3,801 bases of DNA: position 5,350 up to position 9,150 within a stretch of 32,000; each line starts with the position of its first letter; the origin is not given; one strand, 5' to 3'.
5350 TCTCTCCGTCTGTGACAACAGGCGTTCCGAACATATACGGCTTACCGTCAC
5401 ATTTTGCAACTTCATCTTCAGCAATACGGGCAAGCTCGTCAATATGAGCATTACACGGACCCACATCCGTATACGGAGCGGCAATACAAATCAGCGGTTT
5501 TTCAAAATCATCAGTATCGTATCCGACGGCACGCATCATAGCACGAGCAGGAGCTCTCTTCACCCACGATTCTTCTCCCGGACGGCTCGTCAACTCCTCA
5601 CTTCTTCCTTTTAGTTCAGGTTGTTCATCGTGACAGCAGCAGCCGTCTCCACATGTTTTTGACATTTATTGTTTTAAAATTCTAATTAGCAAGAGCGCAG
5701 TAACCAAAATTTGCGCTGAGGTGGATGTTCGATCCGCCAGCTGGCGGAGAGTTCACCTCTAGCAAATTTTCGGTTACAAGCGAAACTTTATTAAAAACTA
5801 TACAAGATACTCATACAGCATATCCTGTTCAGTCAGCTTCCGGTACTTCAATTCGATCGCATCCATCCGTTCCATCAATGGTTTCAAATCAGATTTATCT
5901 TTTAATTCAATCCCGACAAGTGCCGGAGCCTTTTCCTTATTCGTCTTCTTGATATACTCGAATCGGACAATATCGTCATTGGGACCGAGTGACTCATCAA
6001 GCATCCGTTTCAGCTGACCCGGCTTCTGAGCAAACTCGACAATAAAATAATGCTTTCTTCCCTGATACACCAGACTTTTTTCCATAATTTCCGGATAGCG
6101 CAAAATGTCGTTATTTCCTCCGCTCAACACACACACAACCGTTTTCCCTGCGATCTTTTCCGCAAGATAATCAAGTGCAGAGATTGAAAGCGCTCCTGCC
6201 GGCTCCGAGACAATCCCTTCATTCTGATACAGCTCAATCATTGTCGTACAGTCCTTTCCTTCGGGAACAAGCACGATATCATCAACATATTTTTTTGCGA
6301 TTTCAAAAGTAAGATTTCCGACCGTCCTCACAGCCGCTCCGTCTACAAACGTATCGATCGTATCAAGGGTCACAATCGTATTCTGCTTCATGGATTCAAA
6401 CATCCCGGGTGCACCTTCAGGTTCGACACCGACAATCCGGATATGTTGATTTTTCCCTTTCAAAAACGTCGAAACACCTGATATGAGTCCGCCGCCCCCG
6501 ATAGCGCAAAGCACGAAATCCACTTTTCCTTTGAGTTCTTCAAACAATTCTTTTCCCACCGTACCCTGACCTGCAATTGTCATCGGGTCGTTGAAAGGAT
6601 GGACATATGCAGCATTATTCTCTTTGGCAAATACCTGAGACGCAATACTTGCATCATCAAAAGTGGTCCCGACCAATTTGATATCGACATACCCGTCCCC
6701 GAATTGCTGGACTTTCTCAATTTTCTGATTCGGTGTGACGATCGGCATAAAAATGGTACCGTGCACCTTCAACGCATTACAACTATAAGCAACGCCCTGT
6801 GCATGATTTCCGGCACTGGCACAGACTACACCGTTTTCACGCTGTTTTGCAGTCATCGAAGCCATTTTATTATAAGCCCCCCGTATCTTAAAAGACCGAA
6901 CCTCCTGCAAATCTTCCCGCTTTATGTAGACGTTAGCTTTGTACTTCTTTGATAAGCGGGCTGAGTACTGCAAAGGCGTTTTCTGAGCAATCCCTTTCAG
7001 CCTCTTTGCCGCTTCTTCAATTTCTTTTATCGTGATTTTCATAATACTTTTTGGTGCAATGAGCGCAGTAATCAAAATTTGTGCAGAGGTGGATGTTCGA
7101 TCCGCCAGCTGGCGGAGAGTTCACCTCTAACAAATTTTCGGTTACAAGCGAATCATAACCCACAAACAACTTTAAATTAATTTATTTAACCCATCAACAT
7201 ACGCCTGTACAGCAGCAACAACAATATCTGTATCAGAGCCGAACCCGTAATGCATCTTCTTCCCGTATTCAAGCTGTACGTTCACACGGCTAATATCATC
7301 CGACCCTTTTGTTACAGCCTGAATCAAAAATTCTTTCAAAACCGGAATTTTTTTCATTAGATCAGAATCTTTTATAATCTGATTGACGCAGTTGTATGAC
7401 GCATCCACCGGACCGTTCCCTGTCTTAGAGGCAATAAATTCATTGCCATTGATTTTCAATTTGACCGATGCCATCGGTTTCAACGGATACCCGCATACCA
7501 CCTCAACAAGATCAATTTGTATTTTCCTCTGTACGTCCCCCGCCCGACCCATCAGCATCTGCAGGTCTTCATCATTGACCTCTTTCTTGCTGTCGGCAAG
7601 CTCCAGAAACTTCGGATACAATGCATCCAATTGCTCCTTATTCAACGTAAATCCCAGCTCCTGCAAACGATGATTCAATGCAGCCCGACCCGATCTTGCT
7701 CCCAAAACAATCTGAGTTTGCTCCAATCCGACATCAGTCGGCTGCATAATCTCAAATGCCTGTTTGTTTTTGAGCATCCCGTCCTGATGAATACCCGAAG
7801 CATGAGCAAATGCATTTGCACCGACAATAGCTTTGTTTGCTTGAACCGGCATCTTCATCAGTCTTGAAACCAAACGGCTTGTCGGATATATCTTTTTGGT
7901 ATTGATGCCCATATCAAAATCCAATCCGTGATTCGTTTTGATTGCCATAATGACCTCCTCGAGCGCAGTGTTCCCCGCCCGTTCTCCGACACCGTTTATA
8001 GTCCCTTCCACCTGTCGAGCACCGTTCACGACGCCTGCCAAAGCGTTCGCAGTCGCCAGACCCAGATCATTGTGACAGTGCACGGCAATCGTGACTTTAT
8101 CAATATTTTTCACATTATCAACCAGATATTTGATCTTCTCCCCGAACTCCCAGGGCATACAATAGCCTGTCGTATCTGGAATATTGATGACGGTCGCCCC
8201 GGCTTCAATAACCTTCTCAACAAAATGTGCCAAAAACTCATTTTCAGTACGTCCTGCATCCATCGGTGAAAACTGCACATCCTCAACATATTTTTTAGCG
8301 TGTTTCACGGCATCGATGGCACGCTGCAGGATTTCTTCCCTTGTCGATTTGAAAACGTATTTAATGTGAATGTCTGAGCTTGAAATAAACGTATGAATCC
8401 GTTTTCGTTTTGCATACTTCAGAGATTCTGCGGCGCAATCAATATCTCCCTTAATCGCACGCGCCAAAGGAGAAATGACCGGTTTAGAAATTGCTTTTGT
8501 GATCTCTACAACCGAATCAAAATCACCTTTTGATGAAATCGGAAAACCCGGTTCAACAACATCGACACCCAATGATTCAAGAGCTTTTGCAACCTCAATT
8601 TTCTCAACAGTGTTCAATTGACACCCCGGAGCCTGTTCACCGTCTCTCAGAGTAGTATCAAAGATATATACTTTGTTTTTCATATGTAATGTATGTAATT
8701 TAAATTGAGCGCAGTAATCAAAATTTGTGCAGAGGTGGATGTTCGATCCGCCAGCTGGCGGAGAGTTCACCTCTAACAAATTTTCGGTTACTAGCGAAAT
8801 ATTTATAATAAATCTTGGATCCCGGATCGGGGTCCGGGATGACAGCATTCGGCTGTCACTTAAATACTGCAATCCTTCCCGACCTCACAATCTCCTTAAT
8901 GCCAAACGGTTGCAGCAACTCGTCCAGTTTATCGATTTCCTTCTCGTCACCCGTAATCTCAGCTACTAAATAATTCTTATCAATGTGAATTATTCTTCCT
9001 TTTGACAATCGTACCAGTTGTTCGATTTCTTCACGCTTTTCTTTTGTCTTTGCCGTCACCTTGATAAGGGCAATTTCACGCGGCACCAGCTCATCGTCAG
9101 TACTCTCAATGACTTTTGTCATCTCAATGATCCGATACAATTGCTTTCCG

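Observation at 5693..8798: Three near-identical 92-nt nested-palindrome elements punctuate the ilv/leu operon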

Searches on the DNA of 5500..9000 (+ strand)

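Call 8: search_rna_families(source=window, start=5500, end=9000, threshold=evalue, max_evalue=10, show_alignments=3)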
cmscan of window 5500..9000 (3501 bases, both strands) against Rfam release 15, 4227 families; matches with E-value up to 10: 5.
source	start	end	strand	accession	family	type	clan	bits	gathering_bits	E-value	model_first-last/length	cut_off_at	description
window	8714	8789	+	RF01912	mir-2807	Gene; miRNA;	-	24.8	54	1.2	1-84/84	no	mir-2807 microRNA precursor family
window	7547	7578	-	RF01304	sR5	Gene; snRNA; snoRNA; CD-box;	-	18.7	40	0.33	1-53/53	no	Small nucleolar RNA sR5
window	7535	7579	-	RF00095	snoPyro_CD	Gene; snRNA; snoRNA; CD-box;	CL00132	15.9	45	8.1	1-58/58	no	Pyrococcus C/D box small nucleolar RNA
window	5500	5543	-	RF00277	SNORD49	Gene; snRNA; snoRNA; CD-box;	CL00062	14.6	37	4.5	1-60/71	3'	Small nucleolar RNA SNORD49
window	8728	8837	+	RF01702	Cyano-2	Gene; sRNA;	-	14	40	2.5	1-204/204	no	Cyano-2 RNA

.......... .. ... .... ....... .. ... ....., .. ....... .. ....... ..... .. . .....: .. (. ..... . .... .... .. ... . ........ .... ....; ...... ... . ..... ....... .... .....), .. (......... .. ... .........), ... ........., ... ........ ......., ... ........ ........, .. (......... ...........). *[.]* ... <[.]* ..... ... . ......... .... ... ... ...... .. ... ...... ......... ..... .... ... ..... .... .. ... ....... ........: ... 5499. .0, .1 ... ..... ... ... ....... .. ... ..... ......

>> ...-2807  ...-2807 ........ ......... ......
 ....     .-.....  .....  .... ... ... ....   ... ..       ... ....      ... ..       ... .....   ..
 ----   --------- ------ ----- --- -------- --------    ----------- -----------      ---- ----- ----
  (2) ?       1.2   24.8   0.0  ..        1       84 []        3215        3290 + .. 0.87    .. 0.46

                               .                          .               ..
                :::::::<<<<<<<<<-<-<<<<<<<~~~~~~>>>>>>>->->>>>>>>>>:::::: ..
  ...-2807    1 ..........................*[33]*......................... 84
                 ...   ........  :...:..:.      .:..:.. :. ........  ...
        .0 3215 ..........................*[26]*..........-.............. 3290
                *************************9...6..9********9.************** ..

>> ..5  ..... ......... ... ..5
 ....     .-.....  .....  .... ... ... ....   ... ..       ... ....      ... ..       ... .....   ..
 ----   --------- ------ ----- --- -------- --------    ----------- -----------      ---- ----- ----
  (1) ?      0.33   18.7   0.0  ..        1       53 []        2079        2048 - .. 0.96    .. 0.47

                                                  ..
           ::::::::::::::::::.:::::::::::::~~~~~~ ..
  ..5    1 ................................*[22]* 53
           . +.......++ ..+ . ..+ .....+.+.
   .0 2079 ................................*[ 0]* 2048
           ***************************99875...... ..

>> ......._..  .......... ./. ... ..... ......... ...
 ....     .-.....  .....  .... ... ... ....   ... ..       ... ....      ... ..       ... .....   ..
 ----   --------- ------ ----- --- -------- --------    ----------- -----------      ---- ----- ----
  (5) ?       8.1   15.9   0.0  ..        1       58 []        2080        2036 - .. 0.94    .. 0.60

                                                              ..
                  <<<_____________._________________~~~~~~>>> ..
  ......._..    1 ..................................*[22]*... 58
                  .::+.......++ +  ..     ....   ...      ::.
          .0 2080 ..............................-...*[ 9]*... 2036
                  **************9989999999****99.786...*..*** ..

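Call 43: search_dna_similar(query=window:7055-7160:+, collection=plasmids, mode=distant, max_evalue=0.01)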
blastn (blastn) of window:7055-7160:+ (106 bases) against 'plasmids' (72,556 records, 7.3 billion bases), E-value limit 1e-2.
No match.

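Call 75: build_rna_model(alignment_id=A6, structure=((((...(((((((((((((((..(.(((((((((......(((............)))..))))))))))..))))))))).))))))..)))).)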
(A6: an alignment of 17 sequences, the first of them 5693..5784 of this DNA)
Model R1 built from alignment A6 (17 sequences, 96 columns); structure: as given.
model positions 94; base pairs 32; branch points 0; effective number of sequences 1.35; information 0.608 bits per position. Calibrated on 0.2 Mb of random sequence (short: E-values are rough).
structure used (alignment columns):
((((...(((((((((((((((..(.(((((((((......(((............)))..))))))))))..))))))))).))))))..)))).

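Call 76: search_with_rna_model(model_id=R1, sources=[window, L001, L002, L004, L005, L009, L010, L012, L014, L015, L016, L017, L018, L019, L021, L022, L023, L024, L025], max_evalue=1)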
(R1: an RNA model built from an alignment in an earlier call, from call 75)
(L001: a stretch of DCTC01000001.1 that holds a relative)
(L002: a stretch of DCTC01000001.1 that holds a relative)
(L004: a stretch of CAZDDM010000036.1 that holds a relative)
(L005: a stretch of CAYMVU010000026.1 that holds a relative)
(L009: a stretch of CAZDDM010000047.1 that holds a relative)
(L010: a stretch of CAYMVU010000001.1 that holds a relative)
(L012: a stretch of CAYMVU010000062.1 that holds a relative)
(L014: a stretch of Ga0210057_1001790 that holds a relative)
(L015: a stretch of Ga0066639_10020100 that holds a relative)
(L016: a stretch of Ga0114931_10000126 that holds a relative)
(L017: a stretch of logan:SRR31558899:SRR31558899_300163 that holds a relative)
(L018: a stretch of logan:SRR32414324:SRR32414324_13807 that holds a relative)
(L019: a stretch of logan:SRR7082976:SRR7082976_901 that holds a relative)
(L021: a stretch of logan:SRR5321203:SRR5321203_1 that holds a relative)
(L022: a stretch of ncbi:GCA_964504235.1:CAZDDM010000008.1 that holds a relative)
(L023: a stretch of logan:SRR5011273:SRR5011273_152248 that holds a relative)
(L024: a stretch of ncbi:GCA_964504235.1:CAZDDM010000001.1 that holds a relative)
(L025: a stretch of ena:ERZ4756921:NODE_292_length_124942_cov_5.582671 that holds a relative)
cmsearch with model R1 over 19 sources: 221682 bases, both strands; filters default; matches with E-value up to 1: 55.
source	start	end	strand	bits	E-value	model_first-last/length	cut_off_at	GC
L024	7549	7642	+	109.7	1.8e-22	1-94/94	no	0.4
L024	11085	11178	-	109.3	2.1e-22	1-94/94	no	0.39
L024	13278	13371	-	104.9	2.3e-21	1-94/94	no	0.44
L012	3537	3630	-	103.4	5.2e-21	1-94/94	no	0.43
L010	273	367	-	103.3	5.3e-21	1-94/94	no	0.39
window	13320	13414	+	98.2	8.5e-20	1-94/94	no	0.41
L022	9891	9982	-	98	9.2e-20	1-94/94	no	0.43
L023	942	1033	-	98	9.2e-20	1-94/94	no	0.43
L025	7588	7680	-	96.9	1.7e-19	1-94/94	no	0.41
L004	1193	1287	-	96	2.7e-19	1-94/94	no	0.4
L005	1664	1757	+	95.9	2.8e-19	1-94/94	no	0.43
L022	11259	11351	-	95.8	3e-19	1-94/94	no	0.46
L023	2310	2402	-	95.8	3e-19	1-94/94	no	0.46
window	5693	5784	+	94.4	6.3e-19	1-94/94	no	0.51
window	7061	7152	+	94.3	6.6e-19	1-94/94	no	0.48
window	8707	8798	+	93.5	1e-18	1-94/94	no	0.48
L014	3255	3349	-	90.4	5.4e-18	1-94/94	no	0.38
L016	3621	3715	-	86.6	4e-17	1-94/94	no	0.33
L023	4361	4449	-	75.5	1.5e-14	1-94/94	no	0.45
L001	1802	1893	-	73.7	4e-14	1-94/94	no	0.33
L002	1490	1580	+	73.3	4.9e-14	1-94/94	no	0.43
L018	8241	8328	-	53.6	1.8e-09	1-94/94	no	0.38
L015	4377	4465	+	52.4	3.4e-09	1-94/94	no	0.33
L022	8240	8327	-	50.4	1e-08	1-94/94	no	0.4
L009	4870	4956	+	48.5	2.8e-08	1-94/94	no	0.45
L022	3646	3734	-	46.4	8.6e-08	1-94/94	no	0.36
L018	9899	9987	-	44.7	2.1e-07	1-94/94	no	0.39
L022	13197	13284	-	44.5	2.4e-07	1-94/94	no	0.41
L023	4248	4335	-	44.5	2.4e-07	1-94/94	no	0.41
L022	11260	11350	+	30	0.00054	1-94/94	no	0.46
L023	2311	2401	+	30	0.00054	1-94/94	no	0.46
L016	3621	3715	+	26.3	0.0041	1-94/94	no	0.33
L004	1193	1286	+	26.2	0.0042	1-94/94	no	0.4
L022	1212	1300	-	25.5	0.0061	1-94/94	no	0.34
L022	9892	9981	+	25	0.008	1-94/94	no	0.43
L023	943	1032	+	25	0.008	1-94/94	no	0.43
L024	13279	13372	+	24.6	0.01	1-94/94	no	0.43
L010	273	367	+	23.8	0.015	1-94/94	no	0.39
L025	13328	13435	+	23.1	0.022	1-94/94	no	0.45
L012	3538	3629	+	22.5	0.031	1-94/94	no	0.42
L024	7548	7641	-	22.3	0.033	1-94/94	no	0.4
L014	3255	3349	+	21.4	0.054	1-94/94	no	0.38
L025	7589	7681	+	20.8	0.076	1-94/94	no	0.41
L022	3647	3733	+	20.5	0.089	1-94/94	no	0.36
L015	4378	4464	-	20.4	0.093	1-94/94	no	0.33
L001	1809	1886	+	20.2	0.1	8-87/94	no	0.31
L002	1490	1580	-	18.8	0.22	1-94/94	no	0.43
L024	11086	11179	+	18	0.33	1-94/94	no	0.39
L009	4870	4954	-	16.8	0.65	1-94/94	no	0.46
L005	1665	1756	-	16.1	0.93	1-94/94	no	0.42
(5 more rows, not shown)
